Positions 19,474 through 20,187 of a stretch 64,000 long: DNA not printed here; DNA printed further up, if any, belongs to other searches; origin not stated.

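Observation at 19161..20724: Tight operon of two TIR-only proteins plus a Cys/His-rich protein: candidate undescribed TIR-based (Thoeris-like) module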

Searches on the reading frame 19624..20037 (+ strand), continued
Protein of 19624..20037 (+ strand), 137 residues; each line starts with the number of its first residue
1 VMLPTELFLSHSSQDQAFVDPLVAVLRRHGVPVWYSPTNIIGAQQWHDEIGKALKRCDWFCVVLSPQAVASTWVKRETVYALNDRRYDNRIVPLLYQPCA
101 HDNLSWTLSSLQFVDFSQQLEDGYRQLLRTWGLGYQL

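Call 72: fold_search(model_id=the predicted structure, library=pdb)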
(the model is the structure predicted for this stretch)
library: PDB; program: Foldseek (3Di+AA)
matches with E <= 10: 1609; with E <= 0.001: 90
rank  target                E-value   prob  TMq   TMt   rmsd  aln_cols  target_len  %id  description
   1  3h16_B                1.3e-06  1.00  0.69  0.68   3.8       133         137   22  Crystal structure of a bacteria TIR domain, PdTIR from Paracoccus denitrificans (released 2009-06-16)
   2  8oz6_A                1.9e-06  1.00  0.78  0.27   3.3       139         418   22  cryoEM structure of SPARTA complex ligand-free (released 2023-08-16)
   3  4lzp_D                1.9e-06  1.00  0.64  0.67   4.0       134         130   25  Structure of the TIR domain of the immunosuppressor BtpA from Brucella (released 2013-11-06)
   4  8i87_C                3.6e-06  1.00  0.79  0.28   3.0       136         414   21  Cryo-EM structure of TIR-APAZ/Ago-gRNA-DNA complex (released 2023-07-19)
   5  7uxu_A                4.6e-06  1.00  0.74  0.75   3.8       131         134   25  CryoEM structure of the TIR domain from AbTir in complex with 3AD (released 2022-09-07)
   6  4w8g                  5.6e-06  1.00  0.71  0.77   3.0       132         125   20  Crystal structure of the TIR domain of the Toll-related Receptor TRR-2 from the lower metazoan Hydra magnipapillata (cry (released 2015-09-09)
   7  8spo_I                7.3e-06  1.00  0.79  0.31   3.3       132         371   20  Tetramerized activation of MapSPARTA bound with NAD+ (released 2023-08-23)
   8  7uxr_A                7.8e-06  1.00  0.65  0.64   3.9       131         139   22  Crystal structure of the BtTir TIR domain (released 2022-09-07)
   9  8i88_C                8.3e-06  1.00  0.74  0.26   4.8       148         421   19  Cryo-EM structure of TIR-APAZ/Ago-gRNA complex (released 2023-07-05)
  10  8qlp_M                8.8e-06  1.00  0.76  0.26   3.7       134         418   25  CryoEM structure of the RNA/DNA bound SPARTA (BabAgo/TIR-APAZ) tetrameric complex (released 2024-01-31)
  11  4w8h_A                9.4e-06  1.00  0.72  0.76   2.9       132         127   20  Crystal structure of the TIR domain of the Toll-related Receptor TRR-2 from the lower metazoan Hydra magnipapillata (c (released 2015-09-09)
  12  8qlp_E                1.2e-05  1.00  0.75  0.26   3.5       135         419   27  CryoEM structure of the RNA/DNA bound SPARTA (BabAgo/TIR-APAZ) tetrameric complex (released 2024-01-31)
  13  4lqc_B                1.2e-05  1.00  0.66  0.68   3.6       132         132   23  The crystal structures of the Brucella protein TcpB and the TLR adaptor protein TIRAP show structural differences in m (released 2013-12-04)
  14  6zfx_A                1.3e-05  1.00  0.69  0.17   4.0       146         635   20  hSARM1 GraFix-ed (released 2020-11-18)
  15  8isy_B                1.4e-05  1.00  0.81  0.26   3.3       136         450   21  Cryo-EM structure of free-state Crt-SPARTA (released 2023-10-18)
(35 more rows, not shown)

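Call 88: search_protein_representatives(alignment_id=A3)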
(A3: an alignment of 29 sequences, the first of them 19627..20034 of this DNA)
Query: 29 sequences, 137 profile positions. Proteins with E-value up to 0.001 (for the whole library): 75883; up to 1e-10: 10903; up to 1e-30: 281. The best 150 are listed.
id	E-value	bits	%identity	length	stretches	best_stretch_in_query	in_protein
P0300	3.0e-95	331.8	-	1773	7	3-128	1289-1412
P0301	9.7e-81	284.8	-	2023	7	3-128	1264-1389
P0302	1.6e-78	277.6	-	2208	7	4-121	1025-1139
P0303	2.0e-71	254.6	-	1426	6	5-129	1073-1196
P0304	2.4e-64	231.7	-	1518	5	4-121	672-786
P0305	8.6e-61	220.2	-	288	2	2-135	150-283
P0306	9.2e-61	220.1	-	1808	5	4-122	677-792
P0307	1.2e-60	219.8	-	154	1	2-136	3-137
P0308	2.0e-59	215.7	-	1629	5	6-126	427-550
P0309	5.9e-58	211.0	-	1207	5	3-129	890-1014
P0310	1.1e-57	210.1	-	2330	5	1-129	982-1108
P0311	1.4e-57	209.7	-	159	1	3-134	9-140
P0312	1.5e-56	206.5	-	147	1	3-136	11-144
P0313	2.6e-56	205.6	-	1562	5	4-129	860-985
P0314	4.5e-56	204.9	-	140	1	1-135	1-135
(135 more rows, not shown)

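Call 91: find_encoding_contigs(protein=P0305, flank=4000, max_places=3)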
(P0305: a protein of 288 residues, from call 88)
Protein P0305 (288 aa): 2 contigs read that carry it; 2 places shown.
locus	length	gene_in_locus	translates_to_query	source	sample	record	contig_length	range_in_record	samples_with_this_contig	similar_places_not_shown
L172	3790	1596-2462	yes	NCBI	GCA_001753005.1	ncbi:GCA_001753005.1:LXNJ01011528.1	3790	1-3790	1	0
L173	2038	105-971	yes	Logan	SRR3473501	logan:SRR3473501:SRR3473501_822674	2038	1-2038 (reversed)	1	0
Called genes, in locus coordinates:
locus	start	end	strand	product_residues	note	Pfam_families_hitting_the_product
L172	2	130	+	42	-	?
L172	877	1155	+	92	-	PF00589:Phage_integrase (weak)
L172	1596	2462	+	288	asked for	PF08937:ThsB_TIR (faint), PF13676:TIR_2, PF01582:TIR (faint), PF13676:TIR_2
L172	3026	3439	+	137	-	PF12762:DDE_Tnp_IS1595 (weak)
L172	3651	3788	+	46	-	?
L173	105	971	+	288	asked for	PF08937:ThsB_TIR (faint), PF13676:TIR_2, PF01582:TIR (faint), PF13676:TIR_2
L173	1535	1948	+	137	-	PF12762:DDE_Tnp_IS1595 (weak)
